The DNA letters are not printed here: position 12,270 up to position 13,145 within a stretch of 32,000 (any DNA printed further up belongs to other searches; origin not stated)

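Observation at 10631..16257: Minimalist 5.6-kb ssrA-integrated island with an int / alpA / Gp2-like core: possible phage-satellite-type element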

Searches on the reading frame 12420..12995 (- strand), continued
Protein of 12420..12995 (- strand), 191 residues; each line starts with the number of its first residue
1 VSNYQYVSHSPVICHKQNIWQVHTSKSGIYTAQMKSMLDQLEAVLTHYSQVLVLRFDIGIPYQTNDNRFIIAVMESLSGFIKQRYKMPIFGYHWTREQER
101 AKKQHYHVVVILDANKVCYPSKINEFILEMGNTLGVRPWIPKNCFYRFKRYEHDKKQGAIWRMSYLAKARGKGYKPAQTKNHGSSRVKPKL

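Call 36: search_dna_similar(query=window:12420-12995:-, collection=plasmids, mode=protein, max_evalue=0.001, max_rows=30)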
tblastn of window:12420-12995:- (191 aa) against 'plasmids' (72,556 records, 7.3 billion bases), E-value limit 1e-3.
Records with a match: 28; places in all: 29; records where one place covers at least 80% of the query: 15.
Best place of each record, by identity: <60% 28.
By first word of the organism name: Psychrobacter 8; Klebsiella 8; Citrobacter 4; Escherichia 2; Pseudomonas 2; Leclercia 1; uncultured 1; Enterobacter 1; Aeromonas 1.
By predicted mobility (MOB-suite, as given by PLSDB): non-mobilizable 25; conjugative 2; mobilizable 1.
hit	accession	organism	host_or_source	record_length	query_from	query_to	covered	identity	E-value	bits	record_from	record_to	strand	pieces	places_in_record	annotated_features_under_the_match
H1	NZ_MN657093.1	Psychrobacter sp.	-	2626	3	191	99%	34.8%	9e-30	121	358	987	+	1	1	inovirus-type Gp2 protein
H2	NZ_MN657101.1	Psychrobacter sp.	-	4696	22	191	89%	35.4%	1e-26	112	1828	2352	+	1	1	inovirus-type Gp2 protein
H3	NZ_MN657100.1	Psychrobacter sp.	-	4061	22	191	89%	33.1%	8e-24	104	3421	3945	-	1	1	inovirus-type Gp2 protein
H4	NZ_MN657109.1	Psychrobacter sp.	-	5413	30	191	85%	34.3%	2e-21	97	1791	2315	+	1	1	inovirus-type Gp2 protein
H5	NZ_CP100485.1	Klebsiella grimontii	Gallus gallus domesticus,whole ...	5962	34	172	73%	36.2%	1e-12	72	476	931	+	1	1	inovirus-type Gp2 protein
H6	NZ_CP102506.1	Citrobacter youngae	Homo sapiens,Blood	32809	24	190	87%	29.8%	3e-9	62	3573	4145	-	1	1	inovirus-type Gp2 protein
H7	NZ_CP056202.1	Citrobacter sp. RHBSTW-00986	culture,Wastewater influent sample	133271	24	190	87%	29.8%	3e-9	62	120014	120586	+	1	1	inovirus-type Gp2 protein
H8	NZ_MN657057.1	Psychrobacter sp.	-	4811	30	191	85%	30.5%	2e-17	86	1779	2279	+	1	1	inovirus-type Gp2 protein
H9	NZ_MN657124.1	Psychrobacter sp.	-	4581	28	187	84%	30.6%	5e-13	74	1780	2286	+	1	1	inovirus-type Gp2 protein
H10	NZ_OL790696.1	Escherichia coli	-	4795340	24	188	86%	29.1%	1e-9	64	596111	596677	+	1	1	none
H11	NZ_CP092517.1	Klebsiella quasipneumoniae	Homo sapiens,HVS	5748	34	172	73%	34.2%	1e-12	72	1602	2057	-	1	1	inovirus-type Gp2 protein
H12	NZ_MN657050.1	Psychrobacter sp.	-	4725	30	191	85%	29.2%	3e-10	66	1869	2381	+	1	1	inovirus-type Gp2 protein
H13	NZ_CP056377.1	Klebsiella pneumoniae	culture,Wastewater influent sample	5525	34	172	73%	34.0%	9e-13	73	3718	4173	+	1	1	inovirus-type Gp2 protein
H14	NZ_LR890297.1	Klebsiella pneumoniae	Homo sapiens,Rectal swab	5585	34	172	73%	34.0%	9e-13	73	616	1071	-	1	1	inovirus-type Gp2 protein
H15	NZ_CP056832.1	Klebsiella pneumoniae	culture,Wastewater influent sample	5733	34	172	73%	34.0%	1e-12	73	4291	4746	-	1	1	inovirus-type Gp2 protein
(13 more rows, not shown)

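Call 37: search_solved_structures(query=A2, max_evalue=1, show_alignments=2)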
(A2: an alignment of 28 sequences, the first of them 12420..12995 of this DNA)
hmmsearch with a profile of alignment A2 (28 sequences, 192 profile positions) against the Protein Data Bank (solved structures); distinct sequences matched with E-value up to 1: 1.
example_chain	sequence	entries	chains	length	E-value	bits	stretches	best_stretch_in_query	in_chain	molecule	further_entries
5f5u_C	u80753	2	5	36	0.22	14.1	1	88-104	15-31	Zinc finger domain-containing protein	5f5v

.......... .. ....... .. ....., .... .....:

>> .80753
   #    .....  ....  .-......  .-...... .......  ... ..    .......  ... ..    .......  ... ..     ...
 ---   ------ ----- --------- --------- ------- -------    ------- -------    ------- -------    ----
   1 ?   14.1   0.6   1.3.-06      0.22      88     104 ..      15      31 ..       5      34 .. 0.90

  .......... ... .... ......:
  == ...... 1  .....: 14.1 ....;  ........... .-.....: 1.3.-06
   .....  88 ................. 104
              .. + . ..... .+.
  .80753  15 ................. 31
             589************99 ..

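Call 38: get_annotated_region(hit=H1, flank=3000)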
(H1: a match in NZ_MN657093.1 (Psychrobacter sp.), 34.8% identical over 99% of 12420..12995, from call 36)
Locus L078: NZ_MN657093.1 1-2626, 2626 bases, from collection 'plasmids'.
description: Psychrobacter sp. strain ANT_H41 plasmid pA41H1, complete sequence
organism: Psychrobacter sp. (NCBI taxid 56811)
taxonomy: Bacteria; Pseudomonadota; Gammaproteobacteria; Moraxellales; Moraxellaceae; Psychrobacter; Psychrobacter sp.
host: -; source: -; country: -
typing (MOB-suite, as given by PLSDB): non-mobilizable
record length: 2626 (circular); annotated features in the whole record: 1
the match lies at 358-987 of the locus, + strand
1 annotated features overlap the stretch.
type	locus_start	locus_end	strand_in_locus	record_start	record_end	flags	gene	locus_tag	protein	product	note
CDS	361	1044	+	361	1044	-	-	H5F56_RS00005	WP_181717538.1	inovirus-type Gp2 protein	-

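Call 39: get_annotated_region(hit=H5, flank=6000)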
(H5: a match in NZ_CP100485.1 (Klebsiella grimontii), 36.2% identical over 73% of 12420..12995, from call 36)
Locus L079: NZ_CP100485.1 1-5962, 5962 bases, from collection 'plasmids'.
description: Klebsiella grimontii strain LH87-a plasmid pLH87-a-C, complete sequence
organism: Klebsiella grimontii (NCBI taxid 2058152)
taxonomy: Bacteria; Pseudomonadota; Gammaproteobacteria; Enterobacterales; Enterobacteriaceae; Klebsiella; Klebsiella grimontii
host: -; source: Gallus gallus domesticus,whole organism,pooled poultry feces; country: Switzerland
typing (MOB-suite, as given by PLSDB): non-mobilizable
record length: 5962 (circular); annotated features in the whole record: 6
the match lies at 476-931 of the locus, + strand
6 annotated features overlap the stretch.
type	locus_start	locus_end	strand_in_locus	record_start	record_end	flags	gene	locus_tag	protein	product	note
CDS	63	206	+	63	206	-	-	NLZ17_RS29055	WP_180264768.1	hypothetical protein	-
CDS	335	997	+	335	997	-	-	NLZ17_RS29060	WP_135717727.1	inovirus-type Gp2 protein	-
CDS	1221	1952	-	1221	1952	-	-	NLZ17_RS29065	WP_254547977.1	recombinase family protein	GO:0006310 - DNA recombination [Evidence IEA]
CDS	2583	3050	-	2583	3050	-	-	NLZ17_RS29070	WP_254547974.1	hypothetical protein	-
CDS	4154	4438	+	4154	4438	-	-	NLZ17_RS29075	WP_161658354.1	hypothetical protein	-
CDS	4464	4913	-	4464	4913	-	-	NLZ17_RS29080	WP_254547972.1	hypothetical protein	-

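Call 46: predict_structure(alignment_id=A2)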
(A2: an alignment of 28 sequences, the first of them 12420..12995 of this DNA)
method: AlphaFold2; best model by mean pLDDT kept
length: 191 residues; sequences in the alignment: 28
mean_pLDDT: 91.0   pTM: 0.87
mean pLDDT of the five models: 91.0, 90.7, 89.1, 88.2, 87.5
residues with pLDDT >= 90: 146; 70-90: 36; 50-70: 6; < 50: 3
segments of 3 or more residues with pLDDT < 50: 1-3
pLDDT, mean of each block of 10 residues (from residue 1): 69 93 88 95 96 96 89 97 96 88 88 95 96 94 92 95 89 79 93 82
secondary structure, 60 per line:
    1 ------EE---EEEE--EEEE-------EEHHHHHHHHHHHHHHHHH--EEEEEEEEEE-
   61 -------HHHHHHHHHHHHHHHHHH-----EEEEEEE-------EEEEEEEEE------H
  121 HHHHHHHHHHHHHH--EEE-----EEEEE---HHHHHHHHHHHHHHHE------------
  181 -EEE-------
elements in order: E12-15 E18-21 H31-47 E50-59 H68-85 E91-97 E105-113 H120-134 E137-139 E145-149 H153-167 E182-184

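Call 49: fold_search(model_id=the predicted structure, library=pdb)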
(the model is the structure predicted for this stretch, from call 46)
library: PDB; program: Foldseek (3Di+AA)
matches with E <= 10: 1310; with E <= 0.001: 5
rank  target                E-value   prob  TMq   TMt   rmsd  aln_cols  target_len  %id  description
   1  5dcx_C                6.5e-04  0.99  0.30  0.29   7.4       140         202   15  Structural studies of AAV2 Rep68 reveal a partially structured linker and compact domain conformation (released 2015-09-23)
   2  4zo0_B                7.0e-04  0.97  0.29  0.28   7.1       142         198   13  X-ray Structure of AAV-2 Origin Binding Domain (released 2015-10-07)
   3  5dcx_H                7.9e-04  0.99  0.29  0.28   7.0       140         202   16  Structural studies of AAV2 Rep68 reveal a partially structured linker and compact domain conformation (released 2015-09-23)
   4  4zo0_C                9.1e-04  0.98  0.29  0.29   7.4       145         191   14  X-ray Structure of AAV-2 Origin Binding Domain (released 2015-10-07)
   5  5dcx_E                9.7e-04  0.99  0.32  0.31   6.8       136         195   15  Structural studies of AAV2 Rep68 reveal a partially structured linker and compact domain conformation (released 2015-09-23)
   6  6xb8_B                1.4e-03  0.95  0.28  0.27   7.3       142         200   13  Adeno-Associated Virus Origin Binding Domain in complex with ssDNA (released 2020-12-09)
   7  6wi5_A                1.5e-03  1.00  0.33  0.60   4.3       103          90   13  De novo designed protein Foldit4 (released 2020-04-22)
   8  5dcx_J                1.5e-03  0.97  0.30  0.30   6.9       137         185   15  Structural studies of AAV2 Rep68 reveal a partially structured linker and compact domain conformation (released 2015-09-23)
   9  5dcx_D                1.6e-03  0.95  0.28  0.26   6.9       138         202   17  Structural studies of AAV2 Rep68 reveal a partially structured linker and compact domain conformation (released 2015-09-23)
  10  6xb8_C                1.8e-03  0.96  0.29  0.27   7.9       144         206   14  Adeno-Associated Virus Origin Binding Domain in complex with ssDNA (released 2020-12-09)
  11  5dcx_G                1.9e-03  0.96  0.29  0.27   8.4       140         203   15  Structural studies of AAV2 Rep68 reveal a partially structured linker and compact domain conformation (released 2015-09-23)
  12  5dcx_I                2.5e-03  0.99  0.32  0.32   7.0       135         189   15  Structural studies of AAV2 Rep68 reveal a partially structured linker and compact domain conformation (released 2015-09-23)
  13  4zo0_A                2.6e-03  0.98  0.31  0.29   6.7       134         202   16  X-ray Structure of AAV-2 Origin Binding Domain (released 2015-10-07)
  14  9bc5_C                2.8e-03  0.92  0.27  0.13   7.8       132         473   15  AAV-2 Rep68-AAVS1 heptameric complex (released 2025-02-12)
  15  4zq9_B                3.2e-03  0.96  0.31  0.31   6.5       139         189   13  X-ray structure of AAV-2 OBD bound to AAVS1 site 3:1 (released 2015-09-23)
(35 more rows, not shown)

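Call 53: search_protein_families(library=padloc, max_evalue=0.01, proteins=[window:12420-12995:-])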
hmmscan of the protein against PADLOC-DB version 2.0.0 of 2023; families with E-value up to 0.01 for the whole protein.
window:12420-12995:- (191 aa): 0 families

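Call 54: search_protein_families(library=ncbifam, max_evalue=0.01, proteins=[window:12420-12995:-])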
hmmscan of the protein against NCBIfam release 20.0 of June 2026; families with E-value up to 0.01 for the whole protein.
window:12420-12995:- (191 aa): 1 family
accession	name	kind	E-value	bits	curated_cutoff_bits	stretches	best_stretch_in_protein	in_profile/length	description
TIGR03959.1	hyd_TM1266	equivalog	0.006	16.4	60.8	0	36-75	14-50/76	TM1266 family iron-only hydrogenase system putative regulator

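Call 75: find_encoding_contigs(protein=P0032, flank=10000, max_places=4)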
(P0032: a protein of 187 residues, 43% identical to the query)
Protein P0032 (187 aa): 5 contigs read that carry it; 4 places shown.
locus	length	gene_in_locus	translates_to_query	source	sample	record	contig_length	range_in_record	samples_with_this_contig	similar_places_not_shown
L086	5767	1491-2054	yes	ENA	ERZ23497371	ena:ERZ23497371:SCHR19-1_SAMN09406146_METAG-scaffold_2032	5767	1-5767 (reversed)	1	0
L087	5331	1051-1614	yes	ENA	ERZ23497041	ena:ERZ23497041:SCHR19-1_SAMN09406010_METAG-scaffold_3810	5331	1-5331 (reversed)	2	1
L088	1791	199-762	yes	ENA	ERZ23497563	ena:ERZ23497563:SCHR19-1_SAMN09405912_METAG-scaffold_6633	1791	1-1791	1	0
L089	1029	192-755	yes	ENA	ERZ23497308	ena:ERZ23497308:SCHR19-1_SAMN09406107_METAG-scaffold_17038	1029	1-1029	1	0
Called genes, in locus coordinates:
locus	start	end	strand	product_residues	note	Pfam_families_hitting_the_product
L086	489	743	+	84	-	-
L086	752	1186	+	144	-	-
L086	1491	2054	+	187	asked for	PF11726:YagK_YfjJ_C, PF23343:REP_ORF2-G2P (weak)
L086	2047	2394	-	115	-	-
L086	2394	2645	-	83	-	-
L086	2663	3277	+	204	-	-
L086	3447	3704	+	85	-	-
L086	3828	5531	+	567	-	PF05840:Phage_GPA, PF23343:REP_ORF2-G2P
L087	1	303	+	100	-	?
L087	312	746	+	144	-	-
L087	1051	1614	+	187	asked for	PF11726:YagK_YfjJ_C, PF23343:REP_ORF2-G2P (weak)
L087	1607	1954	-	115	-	-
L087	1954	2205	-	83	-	-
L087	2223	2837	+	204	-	-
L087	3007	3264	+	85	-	-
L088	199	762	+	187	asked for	PF11726:YagK_YfjJ_C, PF23343:REP_ORF2-G2P (weak)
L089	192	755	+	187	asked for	PF11726:YagK_YfjJ_C, PF23343:REP_ORF2-G2P (weak)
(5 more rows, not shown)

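Call 76: find_encoding_contigs(protein=P0033, flank=10000, max_places=4)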
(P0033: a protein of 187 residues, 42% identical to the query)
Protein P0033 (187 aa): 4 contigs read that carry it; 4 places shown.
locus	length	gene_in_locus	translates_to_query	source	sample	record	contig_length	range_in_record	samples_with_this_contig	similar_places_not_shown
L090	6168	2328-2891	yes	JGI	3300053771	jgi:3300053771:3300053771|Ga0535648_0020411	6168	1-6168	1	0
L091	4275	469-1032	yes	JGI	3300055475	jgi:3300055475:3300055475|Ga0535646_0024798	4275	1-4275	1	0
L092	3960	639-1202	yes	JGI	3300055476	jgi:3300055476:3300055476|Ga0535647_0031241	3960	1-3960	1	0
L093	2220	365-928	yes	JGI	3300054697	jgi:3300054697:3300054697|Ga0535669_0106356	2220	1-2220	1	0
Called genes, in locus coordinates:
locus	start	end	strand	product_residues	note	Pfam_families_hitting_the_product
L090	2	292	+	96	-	?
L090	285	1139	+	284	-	-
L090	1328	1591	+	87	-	PF05930:Phage_AlpA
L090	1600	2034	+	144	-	-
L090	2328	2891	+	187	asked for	PF11726:YagK_YfjJ_C, PF23343:REP_ORF2-G2P (faint)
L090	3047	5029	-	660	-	PF02368:Big_2 (weak), PF26182:Ig_NUP210_5th (faint), PF02368:Big_2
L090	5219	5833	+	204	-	-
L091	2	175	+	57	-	?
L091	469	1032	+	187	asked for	PF11726:YagK_YfjJ_C, PF23343:REP_ORF2-G2P (faint)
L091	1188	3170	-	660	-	PF02368:Big_2 (weak), PF26182:Ig_NUP210_5th (faint), PF02368:Big_2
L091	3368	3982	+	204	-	-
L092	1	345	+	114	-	?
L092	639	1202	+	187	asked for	PF11726:YagK_YfjJ_C, PF23343:REP_ORF2-G2P (faint)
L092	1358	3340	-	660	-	PF02368:Big_2 (weak), PF26182:Ig_NUP210_5th (faint), PF02368:Big_2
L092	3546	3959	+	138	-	?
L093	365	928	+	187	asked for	PF11726:YagK_YfjJ_C, PF23343:REP_ORF2-G2P (faint)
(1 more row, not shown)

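Call 77: find_encoding_contigs(protein=P0047, flank=10000, max_places=4)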
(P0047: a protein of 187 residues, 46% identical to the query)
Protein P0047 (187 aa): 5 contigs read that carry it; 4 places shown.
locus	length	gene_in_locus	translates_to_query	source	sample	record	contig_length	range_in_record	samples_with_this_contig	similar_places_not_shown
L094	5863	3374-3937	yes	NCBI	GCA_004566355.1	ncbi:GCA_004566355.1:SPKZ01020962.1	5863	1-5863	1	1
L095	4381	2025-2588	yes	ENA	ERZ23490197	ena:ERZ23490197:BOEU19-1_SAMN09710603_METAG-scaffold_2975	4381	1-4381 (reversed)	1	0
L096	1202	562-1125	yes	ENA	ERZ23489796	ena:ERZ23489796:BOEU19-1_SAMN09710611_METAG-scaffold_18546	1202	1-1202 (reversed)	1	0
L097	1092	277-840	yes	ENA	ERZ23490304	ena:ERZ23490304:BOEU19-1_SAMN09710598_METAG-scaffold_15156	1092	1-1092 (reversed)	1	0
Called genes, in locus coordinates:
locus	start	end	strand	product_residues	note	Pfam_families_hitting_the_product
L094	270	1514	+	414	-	PF13356:Arm-DNA-bind_3, PF22022:Phage_int_M, PF00589:Phage_integrase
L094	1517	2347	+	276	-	PF19924:DUF6387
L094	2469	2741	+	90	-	PF05930:Phage_AlpA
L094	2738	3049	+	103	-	-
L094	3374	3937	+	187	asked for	PF11726:YagK_YfjJ_C, PF23343:REP_ORF2-G2P (weak)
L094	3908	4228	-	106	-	-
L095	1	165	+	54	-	?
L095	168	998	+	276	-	PF19924:DUF6387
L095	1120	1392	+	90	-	PF05930:Phage_AlpA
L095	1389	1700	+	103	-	-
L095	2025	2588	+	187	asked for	PF11726:YagK_YfjJ_C, PF23343:REP_ORF2-G2P (weak)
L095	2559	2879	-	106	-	-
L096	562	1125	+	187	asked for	PF11726:YagK_YfjJ_C, PF23343:REP_ORF2-G2P (weak)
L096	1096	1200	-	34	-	?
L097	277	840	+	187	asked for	PF11726:YagK_YfjJ_C, PF23343:REP_ORF2-G2P (weak)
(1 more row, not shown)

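Call 79: search_protein_families(library=phrogs, max_evalue=0.001, proteins=[L015:44-1972:-, L015:1969-2256:-, L015:2250-2534:-, L015:2643-2915:-, L015:2915-3661:+, L015:3640-4692:+, L015:5043-6014:+, L015:10698-11132:+, L015:12031-12537:-, L015:13529-14155:+])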
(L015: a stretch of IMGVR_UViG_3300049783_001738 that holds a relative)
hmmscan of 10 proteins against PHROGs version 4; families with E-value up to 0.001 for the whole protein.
L015:44-1972:- (642 aa): 3 families
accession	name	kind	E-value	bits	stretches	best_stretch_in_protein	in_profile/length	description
phrog_91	-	DNA, RNA and nucleotide metabolism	9.9e-167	557.9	1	38-602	68-653/852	nicking at origin of replication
phrog_6857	-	unknown function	1.5e-115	388.5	1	40-565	57-557/855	-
phrog_28319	-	unknown function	2e-30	107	2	338-437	3-102/342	-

L015:1969-2256:- (95 aa): 0 families

L015:2250-2534:- (94 aa): 0 families

L015:2643-2915:- (90 aa): 2 families
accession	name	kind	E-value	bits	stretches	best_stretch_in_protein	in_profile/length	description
phrog_575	-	integration and excision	3.8e-09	37.5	1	17-76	4-65/71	Cox-like excisionase and repressor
phrog_11533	-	unknown function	2.4e-07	32.1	1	28-81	34-87/92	-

L015:2915-3661:+ (248 aa): 6 families
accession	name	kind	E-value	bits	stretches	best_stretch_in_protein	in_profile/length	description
phrog_4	-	transcription regulation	9.6e-44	150.9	1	33-246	137-337/400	transcriptional repressor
phrog_6201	-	transcription regulation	2.6e-26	92.9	1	134-246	3-116/121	CI-like repressor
phrog_147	-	transcription regulation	8.6e-15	55.9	1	32-97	4-70/100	transcriptional regulator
phrog_811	-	DNA, RNA and nucleotide metabolism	2.3e-12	47.7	1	145-244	37-131/140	UmuD-like protein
phrog_8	-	transcription regulation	2e-07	31.8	1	32-150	161-254/346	transcriptional regulator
phrog_3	-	transcription regulation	1.1e-05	26.5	1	32-101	88-153/430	transcriptional repressor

L015:3640-4692:+ (350 aa): 2 families
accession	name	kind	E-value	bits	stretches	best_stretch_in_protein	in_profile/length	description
phrog_15411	-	unknown function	4e-97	326.6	1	10-344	1-325/333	-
phrog_9489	-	unknown function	8.6e-47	160.9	1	8-204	11-207/458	-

L015:5043-6014:+ (323 aa): 7 families
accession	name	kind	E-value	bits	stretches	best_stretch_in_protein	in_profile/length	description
phrog_1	-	integration and excision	5.9e-72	244.8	1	4-322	117-450/611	integrase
phrog_11531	-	integration and excision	3.5e-43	148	1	1-133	1-142/144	integrase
phrog_216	-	integration and excision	9.7e-37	127.7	1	116-321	9-237/301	integrase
phrog_7269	-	integration and excision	2.3e-26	92.5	1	250-322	11-83/89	integrase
phrog_22824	-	unknown function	3.9e-17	63.1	1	1-52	1-56/57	-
phrog_7685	-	integration and excision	2e-08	35.1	1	239-315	156-230/240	integrase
phrog_35951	-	unknown function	4.2e-05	24.9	1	248-315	5-69/97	-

L015:10698-11132:+ (144 aa): 2 families
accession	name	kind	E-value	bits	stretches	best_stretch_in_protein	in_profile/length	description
phrog_1281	-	unknown function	4.1e-45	154.9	1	1-143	7-154/195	-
phrog_10390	-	unknown function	2.6e-35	123.4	1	7-142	154-294/299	-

L015:12031-12537:- (168 aa): 0 families

L015:13529-14155:+ (208 aa): 0 families
